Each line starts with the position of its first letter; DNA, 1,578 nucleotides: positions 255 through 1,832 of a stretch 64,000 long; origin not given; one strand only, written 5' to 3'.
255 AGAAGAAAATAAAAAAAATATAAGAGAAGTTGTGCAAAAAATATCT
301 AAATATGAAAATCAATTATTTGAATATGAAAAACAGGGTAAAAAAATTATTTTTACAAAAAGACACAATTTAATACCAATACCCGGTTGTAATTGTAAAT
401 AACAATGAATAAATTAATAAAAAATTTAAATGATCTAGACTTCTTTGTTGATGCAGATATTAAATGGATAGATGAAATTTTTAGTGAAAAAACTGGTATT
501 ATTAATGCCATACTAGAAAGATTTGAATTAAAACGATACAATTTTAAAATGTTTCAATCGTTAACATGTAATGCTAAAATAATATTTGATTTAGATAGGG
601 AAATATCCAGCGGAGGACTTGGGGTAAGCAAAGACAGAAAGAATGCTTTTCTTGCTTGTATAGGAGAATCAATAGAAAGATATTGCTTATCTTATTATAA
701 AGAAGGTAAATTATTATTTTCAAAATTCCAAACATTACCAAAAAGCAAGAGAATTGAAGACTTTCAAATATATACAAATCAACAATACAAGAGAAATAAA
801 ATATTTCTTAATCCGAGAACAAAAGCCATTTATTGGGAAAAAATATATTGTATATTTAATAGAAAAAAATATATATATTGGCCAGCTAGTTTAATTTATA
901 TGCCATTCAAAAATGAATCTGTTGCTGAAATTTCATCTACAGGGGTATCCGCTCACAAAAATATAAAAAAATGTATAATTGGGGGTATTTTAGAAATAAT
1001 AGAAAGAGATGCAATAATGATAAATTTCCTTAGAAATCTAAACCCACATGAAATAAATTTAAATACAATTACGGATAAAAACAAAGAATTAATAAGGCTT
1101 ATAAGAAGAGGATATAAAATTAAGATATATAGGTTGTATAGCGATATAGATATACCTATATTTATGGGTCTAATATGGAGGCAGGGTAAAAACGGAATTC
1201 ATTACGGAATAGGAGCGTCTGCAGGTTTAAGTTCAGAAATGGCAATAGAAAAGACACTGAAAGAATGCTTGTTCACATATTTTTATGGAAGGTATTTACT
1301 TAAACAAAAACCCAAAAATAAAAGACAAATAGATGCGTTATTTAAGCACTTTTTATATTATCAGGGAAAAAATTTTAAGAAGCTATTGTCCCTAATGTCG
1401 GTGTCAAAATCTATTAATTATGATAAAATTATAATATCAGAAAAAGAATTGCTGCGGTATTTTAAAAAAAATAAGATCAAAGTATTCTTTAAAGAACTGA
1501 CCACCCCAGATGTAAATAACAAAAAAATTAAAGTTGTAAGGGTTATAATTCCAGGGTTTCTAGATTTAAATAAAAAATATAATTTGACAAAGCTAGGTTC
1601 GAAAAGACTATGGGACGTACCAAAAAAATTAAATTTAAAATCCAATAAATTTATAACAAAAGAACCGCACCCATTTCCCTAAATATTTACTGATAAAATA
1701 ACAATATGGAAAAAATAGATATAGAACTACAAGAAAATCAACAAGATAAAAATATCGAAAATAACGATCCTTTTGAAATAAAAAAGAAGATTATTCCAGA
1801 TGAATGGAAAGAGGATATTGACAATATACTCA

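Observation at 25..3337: Unannotated RiPP-like operon: Cys-terminated small ORF, YcaO cyclodehydratase with PxPxP tail, and a protein with a C39-like peptidase domain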

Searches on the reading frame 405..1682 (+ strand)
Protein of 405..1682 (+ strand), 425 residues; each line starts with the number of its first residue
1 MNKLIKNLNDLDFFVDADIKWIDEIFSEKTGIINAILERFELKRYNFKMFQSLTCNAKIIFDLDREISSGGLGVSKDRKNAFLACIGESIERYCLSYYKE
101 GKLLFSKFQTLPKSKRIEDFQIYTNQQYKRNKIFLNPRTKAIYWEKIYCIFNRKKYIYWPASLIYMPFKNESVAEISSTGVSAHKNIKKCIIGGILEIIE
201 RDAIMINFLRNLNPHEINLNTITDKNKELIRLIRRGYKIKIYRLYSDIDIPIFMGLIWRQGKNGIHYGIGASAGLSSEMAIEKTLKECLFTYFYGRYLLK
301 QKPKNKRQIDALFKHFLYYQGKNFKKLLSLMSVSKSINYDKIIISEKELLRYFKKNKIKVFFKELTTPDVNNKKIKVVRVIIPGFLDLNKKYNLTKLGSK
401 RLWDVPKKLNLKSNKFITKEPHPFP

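Call 4: search_protein_families(library=pfam, proteins=[window:405-1682:+], max_evalue=1)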
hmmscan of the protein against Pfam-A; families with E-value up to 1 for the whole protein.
window:405-1682:+ (425 aa): 1 family
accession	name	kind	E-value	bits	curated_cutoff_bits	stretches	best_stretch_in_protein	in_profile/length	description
PF02624.21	YcaO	-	3.1e-37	129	25.7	1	75-385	4-324/325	YcaO cyclodehydratase, ATP-ad Mg2+-binding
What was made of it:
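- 405..1682 (+): YcaO cyclodehydratase (425 aa) of the azoline-forming type. ATP/Mg-binding motifs are GESIERY and EIIERDA. The invariant C-terminal PHPFP is at nt 1665-1679. Pfam YcaO 3.1e-37 (call 4).
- On Azoline-forming YcaO cyclodehydratase (TOMM D protein): Pfam PF02624 scores 3.1e-37 over residues 75-385 (call 4).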

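Call 5: search_protein_families(library=ncbifam, proteins=[window:405-1682:+], max_evalue=1)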
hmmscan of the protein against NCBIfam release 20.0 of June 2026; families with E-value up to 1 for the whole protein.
window:405-1682:+ (425 aa): 3 families
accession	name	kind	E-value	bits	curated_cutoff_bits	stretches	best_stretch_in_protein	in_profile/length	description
TIGR03604.1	TOMM_cyclo_SagD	subfamily_domain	1.9e-52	178.4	219.25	1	73-425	1-377/377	thiazole/oxazole-forming peptide maturase, SagD family component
TIGR03266.1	methan_mark_1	equivalog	8.1e-18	64.5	365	1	78-385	62-362/376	YcaO-related McrA-glycine thioamidation protein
TIGR00702.1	TIGR00702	domain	1.2e-12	47.6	75.65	1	77-387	57-365/377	YcaO-type kinase domain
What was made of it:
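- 405..1682 (+): TIGR03604 SagD at 178 bits, below its 219-bit cut-off (call 5).
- On Azoline-forming YcaO cyclodehydratase (TOMM D protein): It is nevertheless by far the best-scoring model (next best 64.5 bits) (call 5).
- On TfuA-associated thioamide-forming YcaO / E. coli-type YcaO: methan_mark_1 scores 64.5 bits and TIGR00702 47.6 bits, against 178 bits for SagD (call 5).
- The YcaO scores below NCBIfam's trusted cut-off for the SagD family (178 bits against 219, call 5).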

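Call 8: find_encoding_contigs(protein=window:405-1682:+, flank=10000, max_places=6)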
Protein window:405-1682:+ (425 aa): 2 contigs read that carry it; 1 place shown.
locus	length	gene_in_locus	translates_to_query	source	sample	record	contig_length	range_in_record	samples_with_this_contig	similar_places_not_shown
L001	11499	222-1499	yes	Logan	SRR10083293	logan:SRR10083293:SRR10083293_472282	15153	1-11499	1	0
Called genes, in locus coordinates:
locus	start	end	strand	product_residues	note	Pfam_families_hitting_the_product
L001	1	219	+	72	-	?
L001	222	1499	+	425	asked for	PF02624:YcaO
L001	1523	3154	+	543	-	PF03412:Peptidase_C39 (faint), PF11814:DUF3335 (faint), PF13529:Peptidase_C39_2 (weak)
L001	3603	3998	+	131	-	PF03073:TspO_MBR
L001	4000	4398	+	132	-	PF09945:DUF2177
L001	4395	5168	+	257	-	PF06966:DUF1295, PF02544:Steroid_dh, PF04191:PEMT (weak), PF04140:ICMT (weak)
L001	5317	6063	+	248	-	PF00657:Lipase_GDSL, PF13472:Lipase_GDSL_2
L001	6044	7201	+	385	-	PF01757:Acyl_transf_3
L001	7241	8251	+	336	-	PF10648:Gmad2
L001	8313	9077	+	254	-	PF04402:SIMPL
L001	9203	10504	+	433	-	PF05970:PIF1, PF13245:AAA_19, PF13401:AAA_22, PF13604:AAA_30, PF07728:AAA_5 (faint), PF21530:Pif1_2B_dom (weak)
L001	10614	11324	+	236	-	PF13624:SurA_N_3 (weak)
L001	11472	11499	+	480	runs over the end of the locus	PF01406:tRNA-synt_1e, PF01921:tRNA-synt_1f (faint), PF00133:tRNA-synt_1 (faint), PF09334:tRNA-synt_1g (weak), PF09190:DALR_2 (weak)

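Call 9: find_homologous_proteins(query=window:405-1682:+)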
Query window:405-1682:+ (425 aa): 301 proteins with E <= 0.001 among 8000 candidates; the best 120 are listed.
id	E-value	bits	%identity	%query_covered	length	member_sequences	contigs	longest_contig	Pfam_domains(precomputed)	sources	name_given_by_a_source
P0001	2.0e-280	948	100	100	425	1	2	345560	PF02624.22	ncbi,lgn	-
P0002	1.1e-141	491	56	100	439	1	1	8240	PF02624.22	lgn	-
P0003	7.7e-139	481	53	100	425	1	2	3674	PF02624.22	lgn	-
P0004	3.2e-137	476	52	100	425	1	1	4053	PF02624.22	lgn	-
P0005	4.7e-136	472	52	100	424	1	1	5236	PF02624.22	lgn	-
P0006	1.5e-134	467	50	100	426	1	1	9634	PF02624.22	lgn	-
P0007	1.5e-133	464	51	100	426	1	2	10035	PF02624.22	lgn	-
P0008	4.6e-132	459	51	100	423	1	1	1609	PF02624.22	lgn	-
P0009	1.2e-131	458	50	100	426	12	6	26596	PF02624.22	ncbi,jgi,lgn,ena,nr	ncbi:MAG TPA: YcaO-like family protein [Candidatus Paceibacterota bacterium]|nr:YcaO-like family pro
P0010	1.5e-131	457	50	100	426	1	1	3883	PF02624.22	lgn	-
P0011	2.3e-131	457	49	100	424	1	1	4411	PF02624.22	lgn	-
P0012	8.8e-131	455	49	100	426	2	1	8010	PF02624.22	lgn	-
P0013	1.3e-130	454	49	100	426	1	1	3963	PF02624.22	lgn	-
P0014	1.9e-130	454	51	100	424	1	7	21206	PF02624.22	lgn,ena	-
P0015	3.5e-130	453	51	100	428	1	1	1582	PF02624.22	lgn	-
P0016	6.3e-130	452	47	100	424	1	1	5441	PF02624.22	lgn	-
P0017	1.5e-129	451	49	100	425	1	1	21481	PF02624.22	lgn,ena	-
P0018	2.4e-129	450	48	100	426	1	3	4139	PF02624.22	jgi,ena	-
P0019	3.3e-129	450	53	95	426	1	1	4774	PF02624.22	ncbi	-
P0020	6.7e-129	449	49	100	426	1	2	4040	PF02624.22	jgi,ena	-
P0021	7.2e-129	449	50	100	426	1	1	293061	PF02624.22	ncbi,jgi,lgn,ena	ncbi:MAG: YcaO-like family protein [Candidatus Paceibacterota bacterium]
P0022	4.3e-128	446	49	100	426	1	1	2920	PF02624.22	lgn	-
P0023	1.4e-127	444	51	100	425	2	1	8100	PF02624.22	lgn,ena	-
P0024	2.2e-127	444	49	100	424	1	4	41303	PF02624.22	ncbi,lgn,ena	-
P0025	6.7e-127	442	50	100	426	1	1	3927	PF02624.22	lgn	-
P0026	1.6e-126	441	48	100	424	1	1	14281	PF02624.22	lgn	-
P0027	1.8e-126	441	49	100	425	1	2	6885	PF02624.22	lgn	-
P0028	3.0e-126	440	51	95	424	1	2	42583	PF02624.22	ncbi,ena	-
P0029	3.1e-126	440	49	100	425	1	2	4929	PF02624.22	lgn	-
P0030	3.4e-126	440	50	100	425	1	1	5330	PF02624.22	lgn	-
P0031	7.0e-126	439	49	100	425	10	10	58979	PF02624.22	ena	-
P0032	1.2e-125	438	49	100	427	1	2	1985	PF02624.22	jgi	-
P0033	1.4e-125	438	49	100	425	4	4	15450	PF02624.22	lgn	-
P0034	1.7e-125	438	49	100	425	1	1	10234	PF02624.22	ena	-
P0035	1.8e-125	437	49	100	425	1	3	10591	PF02624.22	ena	-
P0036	2.5e-125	437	49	98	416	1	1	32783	PF02624.22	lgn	-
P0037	2.8e-125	437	49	100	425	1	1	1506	PF02624.22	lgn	-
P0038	3.5e-125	436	49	100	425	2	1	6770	PF02624.22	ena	-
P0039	3.9e-125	436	50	94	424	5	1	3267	PF02624.22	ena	-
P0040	6.5e-125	436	49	100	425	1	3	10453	PF02624.22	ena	-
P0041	6.7e-125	436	51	95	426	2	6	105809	PF02624.22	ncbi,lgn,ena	-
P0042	7.1e-125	435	49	100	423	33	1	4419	PF02624.22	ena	-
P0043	1.2e-124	435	49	100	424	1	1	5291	PF02624.22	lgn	-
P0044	2.0e-124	434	47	100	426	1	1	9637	PF02624.22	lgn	-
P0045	2.4e-124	434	49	100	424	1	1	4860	PF02624.22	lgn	-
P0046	3.1e-124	433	49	100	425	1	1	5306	PF02624.22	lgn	-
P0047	4.2e-124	433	49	100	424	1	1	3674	PF02624.22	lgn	-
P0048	4.8e-124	433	49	100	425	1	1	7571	PF02624.22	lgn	-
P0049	1.1e-123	432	48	100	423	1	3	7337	PF02624.22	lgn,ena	-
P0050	1.1e-123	432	48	100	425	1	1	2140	PF02624.22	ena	-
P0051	1.2e-123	431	49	96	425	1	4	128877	PF02624.22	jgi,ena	-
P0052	1.3e-123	431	48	100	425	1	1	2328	PF02624.22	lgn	-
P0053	1.4e-123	431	48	100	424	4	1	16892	PF02624.22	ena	-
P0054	1.4e-123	431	49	100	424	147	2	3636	PF02624.22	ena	-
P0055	1.5e-123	431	49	100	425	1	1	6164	PF02624.22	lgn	-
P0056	1.7e-123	431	48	100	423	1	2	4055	PF02624.22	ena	-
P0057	2.2e-123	431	49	100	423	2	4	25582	PF02624.22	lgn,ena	-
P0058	2.3e-123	430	48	100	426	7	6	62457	PF02624.22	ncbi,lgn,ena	-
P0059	2.4e-123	430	48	100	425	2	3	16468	PF02624.22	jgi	-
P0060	2.7e-123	430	48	100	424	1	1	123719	PF02624.22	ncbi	-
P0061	3.0e-123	430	48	100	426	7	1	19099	PF02624.22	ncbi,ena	-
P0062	3.7e-123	430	48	100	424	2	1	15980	PF02624.22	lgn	-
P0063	4.1e-123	430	48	100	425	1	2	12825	PF02624.22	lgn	-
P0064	4.1e-123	430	48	100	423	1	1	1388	PF02624.22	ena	-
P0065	4.2e-123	430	48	100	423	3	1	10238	PF02624.22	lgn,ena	-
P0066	4.3e-123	430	49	100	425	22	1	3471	PF02624.22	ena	-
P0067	4.5e-123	430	48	100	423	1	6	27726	PF02624.22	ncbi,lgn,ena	-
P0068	4.5e-123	430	48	100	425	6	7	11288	PF02624.22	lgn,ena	-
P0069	6.1e-123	429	49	100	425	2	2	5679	PF02624.22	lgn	-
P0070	6.7e-123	429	48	100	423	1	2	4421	PF02624.22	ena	-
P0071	7.0e-123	429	49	100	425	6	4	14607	PF02624.22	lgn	-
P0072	7.4e-123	429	48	100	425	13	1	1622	PF02624.22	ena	-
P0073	8.9e-123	429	48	100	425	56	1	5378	PF02624.22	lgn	-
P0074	9.5e-123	428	47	100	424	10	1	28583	PF02624.22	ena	-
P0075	1.1e-122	428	48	100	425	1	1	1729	PF02624.22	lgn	-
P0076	1.3e-122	428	48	100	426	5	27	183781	PF02624.22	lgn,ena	-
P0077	1.6e-122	428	49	100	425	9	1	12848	PF02624.22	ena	-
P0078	1.7e-122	428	48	100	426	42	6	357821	PF02624.22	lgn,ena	-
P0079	1.8e-122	428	48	100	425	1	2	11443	PF02624.22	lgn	-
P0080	1.9e-122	427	48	100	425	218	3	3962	PF02624.22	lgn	-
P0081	2.0e-122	427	49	94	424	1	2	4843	PF02624.22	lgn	-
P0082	2.3e-122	427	48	100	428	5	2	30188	PF02624.22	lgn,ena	-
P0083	2.3e-122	427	48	100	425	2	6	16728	PF02624.22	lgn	-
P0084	2.4e-122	427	49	95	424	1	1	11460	PF02624.22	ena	-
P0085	2.5e-122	427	49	100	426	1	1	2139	PF02624.22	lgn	-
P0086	3.1e-122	427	49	95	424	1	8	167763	PF02624.22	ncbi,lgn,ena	-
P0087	4.8e-122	426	48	100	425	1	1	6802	PF02624.22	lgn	-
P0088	5.1e-122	426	49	100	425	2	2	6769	PF02624.22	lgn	-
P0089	5.8e-122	426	50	100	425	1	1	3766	PF02624.22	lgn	-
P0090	6.1e-122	426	48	100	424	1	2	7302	PF02624.22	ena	-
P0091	7.7e-122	425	47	100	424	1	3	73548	PF02624.22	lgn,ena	-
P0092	8.1e-122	425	48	95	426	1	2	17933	PF02624.22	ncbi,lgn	-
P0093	1.1e-121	425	47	100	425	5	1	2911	PF02624.22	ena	-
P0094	1.3e-121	425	48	100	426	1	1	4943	PF02624.22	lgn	-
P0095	2.0e-121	424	47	100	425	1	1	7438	PF02624.22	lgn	-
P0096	2.1e-121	424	48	100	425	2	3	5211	PF02624.22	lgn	-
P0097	4.5e-121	423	48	100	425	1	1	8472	PF02624.22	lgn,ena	-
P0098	5.0e-121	423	48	100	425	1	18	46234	PF02624.22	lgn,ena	-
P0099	6.0e-121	423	46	100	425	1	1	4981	PF02624.22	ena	-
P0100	6.5e-121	422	48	100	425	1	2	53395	PF02624.22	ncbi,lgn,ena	-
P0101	7.1e-121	422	48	100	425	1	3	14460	PF02624.22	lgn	-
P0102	7.2e-121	422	48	100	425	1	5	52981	PF02624.22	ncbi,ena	-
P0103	9.0e-121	422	46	100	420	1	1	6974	PF02624.22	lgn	-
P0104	1.2e-120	422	48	100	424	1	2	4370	PF02624.22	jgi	-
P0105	1.2e-120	422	48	100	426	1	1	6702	PF02624.22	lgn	-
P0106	1.4e-120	421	48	100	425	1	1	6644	PF02624.22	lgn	-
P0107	1.9e-120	421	48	100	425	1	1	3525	PF02624.22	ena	-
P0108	2.3e-120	421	49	95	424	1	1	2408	PF02624.22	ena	-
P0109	2.6e-120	420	48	100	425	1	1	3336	PF02624.22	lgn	-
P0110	2.9e-120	420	48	100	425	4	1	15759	PF02624.22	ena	-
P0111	3.1e-120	420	48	100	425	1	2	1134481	PF02624.22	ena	-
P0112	3.1e-120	420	48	100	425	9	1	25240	PF02624.22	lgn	-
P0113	4.5e-120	420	48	94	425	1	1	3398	PF02624.22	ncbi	-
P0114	7.8e-120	419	48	100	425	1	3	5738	PF02624.22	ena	-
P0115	8.7e-120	419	47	100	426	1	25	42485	PF02624.22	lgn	-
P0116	9.8e-120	419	48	95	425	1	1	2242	PF02624.22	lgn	-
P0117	1.4e-119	418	45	100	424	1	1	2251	PF02624.22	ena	-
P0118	1.5e-119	418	48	100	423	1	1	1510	PF02624.22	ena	-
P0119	1.7e-119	418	48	100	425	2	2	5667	PF02624.22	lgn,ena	-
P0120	1.9e-119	418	48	100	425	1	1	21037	PF02624.22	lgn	-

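Call 10: find_encoding_contigs(protein=P0021, flank=8000, max_places=2)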
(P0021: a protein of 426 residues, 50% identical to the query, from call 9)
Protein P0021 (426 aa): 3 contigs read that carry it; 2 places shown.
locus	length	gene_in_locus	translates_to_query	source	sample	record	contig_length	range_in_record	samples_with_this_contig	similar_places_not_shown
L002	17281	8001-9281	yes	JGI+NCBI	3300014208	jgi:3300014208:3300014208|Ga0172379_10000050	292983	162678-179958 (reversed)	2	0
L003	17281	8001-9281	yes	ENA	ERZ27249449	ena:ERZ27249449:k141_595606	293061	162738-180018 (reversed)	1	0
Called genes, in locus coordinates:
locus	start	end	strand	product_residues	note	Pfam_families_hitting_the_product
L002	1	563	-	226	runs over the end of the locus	-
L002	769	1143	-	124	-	-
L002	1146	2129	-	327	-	PF00579:tRNA-synt_1b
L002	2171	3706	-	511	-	PF00512:HisKA, PF02518:HATPase_c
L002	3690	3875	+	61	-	-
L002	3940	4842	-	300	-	PF00491:Arginase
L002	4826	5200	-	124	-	-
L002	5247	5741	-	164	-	-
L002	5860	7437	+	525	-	-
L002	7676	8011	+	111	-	-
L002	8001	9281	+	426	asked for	PF02624:YcaO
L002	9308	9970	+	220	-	PF00326:Peptidase_S9 (faint), PF12146:Hydrolase_4 (faint)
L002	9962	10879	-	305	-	PF09924:LPG_synthase_C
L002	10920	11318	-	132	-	-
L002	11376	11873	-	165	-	-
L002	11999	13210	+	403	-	PF00579:tRNA-synt_1b, PF22421:SYY_C-terminal, PF01479:S4 (weak)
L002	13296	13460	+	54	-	-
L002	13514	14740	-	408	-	PF01180:DHO_dh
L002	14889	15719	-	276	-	-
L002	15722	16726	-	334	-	PF19974:TCAD9 (faint), PF01633:Choline_kinase, PF02958:EcKL (weak), PF01636:APH, PF07914:DUF1679 (weak)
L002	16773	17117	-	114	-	-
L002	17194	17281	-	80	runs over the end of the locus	-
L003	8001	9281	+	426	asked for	PF02624:YcaO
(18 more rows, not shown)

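Call 11: find_encoding_contigs(protein=P0078, flank=8000, max_places=2)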
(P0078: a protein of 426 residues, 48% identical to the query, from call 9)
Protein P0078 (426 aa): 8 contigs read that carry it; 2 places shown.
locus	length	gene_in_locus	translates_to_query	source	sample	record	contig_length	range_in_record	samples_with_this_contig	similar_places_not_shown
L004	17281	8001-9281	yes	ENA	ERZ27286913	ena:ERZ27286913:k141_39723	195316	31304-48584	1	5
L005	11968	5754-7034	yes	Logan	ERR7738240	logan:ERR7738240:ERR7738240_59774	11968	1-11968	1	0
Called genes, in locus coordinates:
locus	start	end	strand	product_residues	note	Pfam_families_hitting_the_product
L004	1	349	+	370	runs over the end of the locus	PF09823:DUF2357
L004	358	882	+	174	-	-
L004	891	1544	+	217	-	-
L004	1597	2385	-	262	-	PF00528:BPD_transp_1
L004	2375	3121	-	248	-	PF00005:ABC_tran, PF13304:AAA_21 (faint)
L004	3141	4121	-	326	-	PF13379:NMT1_2 (weak), PF09084:NMT1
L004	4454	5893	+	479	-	PF13328:HD_4, PF01966:HD, PF04607:RelA_SpoT, PF02824:TGS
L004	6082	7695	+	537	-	PF13529:Peptidase_C39_2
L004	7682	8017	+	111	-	-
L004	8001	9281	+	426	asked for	PF02624:YcaO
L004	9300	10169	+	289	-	-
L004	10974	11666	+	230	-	-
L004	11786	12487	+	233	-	-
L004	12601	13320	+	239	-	-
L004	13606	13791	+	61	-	-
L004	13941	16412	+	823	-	PF00005:ABC_tran, PF13304:AAA_21 (faint), PF02687:FtsX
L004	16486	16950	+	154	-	PF10903:DUF2691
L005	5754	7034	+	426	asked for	PF02624:YcaO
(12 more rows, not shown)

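Call 12: find_encoding_contigs(protein=P0111, flank=8000, max_places=2)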
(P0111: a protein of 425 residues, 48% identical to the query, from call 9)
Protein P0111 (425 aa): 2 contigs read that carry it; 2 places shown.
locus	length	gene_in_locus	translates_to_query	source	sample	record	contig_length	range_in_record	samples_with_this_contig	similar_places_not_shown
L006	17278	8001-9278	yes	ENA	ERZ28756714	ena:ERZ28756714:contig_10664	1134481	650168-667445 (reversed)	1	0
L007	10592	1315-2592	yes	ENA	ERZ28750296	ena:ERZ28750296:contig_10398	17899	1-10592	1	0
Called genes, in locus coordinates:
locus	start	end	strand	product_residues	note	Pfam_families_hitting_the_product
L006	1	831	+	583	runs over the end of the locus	PF01411:tRNA-synt_2c, PF07973:tRNA_SAD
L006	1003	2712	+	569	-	PF00501:AMP-binding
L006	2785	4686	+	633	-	PF00512:HisKA, PF02518:HATPase_c, PF00072:Response_reg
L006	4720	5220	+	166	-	PF00583:Acetyltransf_1, PF13673:Acetyltransf_10, PF13508:Acetyltransf_7, PF08445:FR47 (weak)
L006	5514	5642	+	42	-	-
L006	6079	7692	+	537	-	PF13529:Peptidase_C39_2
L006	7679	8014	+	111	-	-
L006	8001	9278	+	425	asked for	PF02624:YcaO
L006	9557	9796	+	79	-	PF06135:IreB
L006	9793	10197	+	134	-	PF03652:RuvX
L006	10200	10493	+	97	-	PF06949:DUF1292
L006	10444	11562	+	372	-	PF02618:YceG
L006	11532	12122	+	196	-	PF01596:Methyltransf_3, PF02390:Methyltransf_4 (faint), PF01135:PCMT, PF02475:TRM5-TYW2_MTfase (weak)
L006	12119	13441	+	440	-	PF01464:SLT (weak)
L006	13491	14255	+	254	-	PF01171:ATP_bind_3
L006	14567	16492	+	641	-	PF00456:Transketolase_N, PF02779:Transket_pyr, PF22613:Transketolase_C_1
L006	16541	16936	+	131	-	-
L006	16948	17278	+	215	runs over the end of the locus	PF04542:Sigma70_r2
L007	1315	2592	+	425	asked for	PF02624:YcaO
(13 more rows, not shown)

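Call 17: find_related_loci(query=A3, collection=genome_contigs, flank=6000)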
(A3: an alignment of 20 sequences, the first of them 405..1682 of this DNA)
Query A3 (425 aa) in genome_contigs; peptide patterns used: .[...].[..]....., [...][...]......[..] (x = any residue, [..] = any of these).
59 stretches matched a pattern; 35 encode a relative of the query (tblastn E <= 1e-3); 33 distinct loci.
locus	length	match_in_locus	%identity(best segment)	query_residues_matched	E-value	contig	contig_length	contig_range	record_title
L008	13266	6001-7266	50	3-425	1e-134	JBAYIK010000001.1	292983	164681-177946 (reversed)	MAG: Candidatus Paceibacterota bacterium isolate SO_2016_GW1_29 scaffold00050_OW334_2016, whole genome shotgun sequence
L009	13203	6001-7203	51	22-425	7e-134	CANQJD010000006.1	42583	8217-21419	MAG: uncultured Bacilli bacterium isolate Lapin-032__bin104 genome assembly, contig: Lapin-032__NODE_1503_length_42583_c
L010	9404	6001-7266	49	2-425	2e-132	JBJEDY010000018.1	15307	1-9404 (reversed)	MAG: Bacilli bacterium isolate LOHA17_bin.030 NODE_1826_length_15307_cov_8.519211, whole genome shotgun sequence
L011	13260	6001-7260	49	2-425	1e-132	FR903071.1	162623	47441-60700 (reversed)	Mycoplasma sp. CAG:776 genomic scaffold, scf34, whole genome shotgun sequence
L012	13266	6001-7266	48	2-425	9e-132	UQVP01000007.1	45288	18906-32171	uncultured Tenericutes bacterium isolate UMGS688 genome assembly, contig: NODE_197_length_45288_cov_20.057657, whole gen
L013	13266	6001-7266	49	2-425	3e-131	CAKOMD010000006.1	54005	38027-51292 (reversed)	MAG: uncultured Bacilli bacterium isolate REFINED_METABAT215_TOP10_CONTIGS_1500_ASSEMBLY_K77_MERGED__Nepal_MoBio_Fiber-H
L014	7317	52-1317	49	2-425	5e-131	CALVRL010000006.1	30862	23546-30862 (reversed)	MAG: uncultured Bacilli bacterium isolate BRZ_N__bin116 genome assembly, contig: BRZ_N__NODE_3394_length_30862_cov_6.547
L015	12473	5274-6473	49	24-425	3e-130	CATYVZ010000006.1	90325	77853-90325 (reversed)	MAG TPA_asm: uncultured Bacilli bacterium isolate ERR9578307_bin.50_MetaWRAP_v1.3_MAG genome assembly, contig: ERZ185339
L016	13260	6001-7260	49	2-423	5e-130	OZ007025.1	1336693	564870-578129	MAG: uncultured Bacilli bacterium isolate metabat2_pooled_hifiasm.89 MAG genome assembly, chromosome: 1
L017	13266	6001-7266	49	2-425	5e-130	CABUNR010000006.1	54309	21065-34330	MAG TPA_asm: uncultured Firmicutes bacterium isolate MGYG-HGUT-04175 genome assembly, contig: GUT_GENOME258596_6, whole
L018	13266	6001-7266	48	2-425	6e-130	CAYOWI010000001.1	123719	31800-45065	MAG TPA_asm: uncultured Muribaculaceae bacterium isolate SRP287540_co1_447 genome assembly, contig: NODE_64_length_12371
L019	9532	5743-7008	48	2-425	3e-129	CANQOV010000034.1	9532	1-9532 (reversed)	MAG: uncultured Bacilli bacterium isolate Lapin-032__bin35 genome assembly, contig: Lapin-032__NODE_9671_length_9532_cov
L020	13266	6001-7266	48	2-425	5e-129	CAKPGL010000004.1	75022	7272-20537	MAG: uncultured Bacilli bacterium isolate REFINED_METABAT215_TOP10_CONTIGS_1500_ASSEMBLY_K77_MERGED__Hadza_MoBio_hadza-I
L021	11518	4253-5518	48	2-425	1e-128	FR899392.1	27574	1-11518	Mycoplasma sp. CAG:472 genomic scaffold, scf31, whole genome shotgun sequence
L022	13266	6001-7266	47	2-425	3e-128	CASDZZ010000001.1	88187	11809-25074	uncultured bacterium isolate B6_L1_363363_idba_bin.124 genome assembly, contig: B6_L1_363363_idba_bin.124.fa_scaffold_22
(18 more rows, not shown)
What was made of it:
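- The hosts have reduced genomes, in which housekeeping functions dominate (1.1-1.5 Mb chromosomes or contigs, calls 12, 17).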
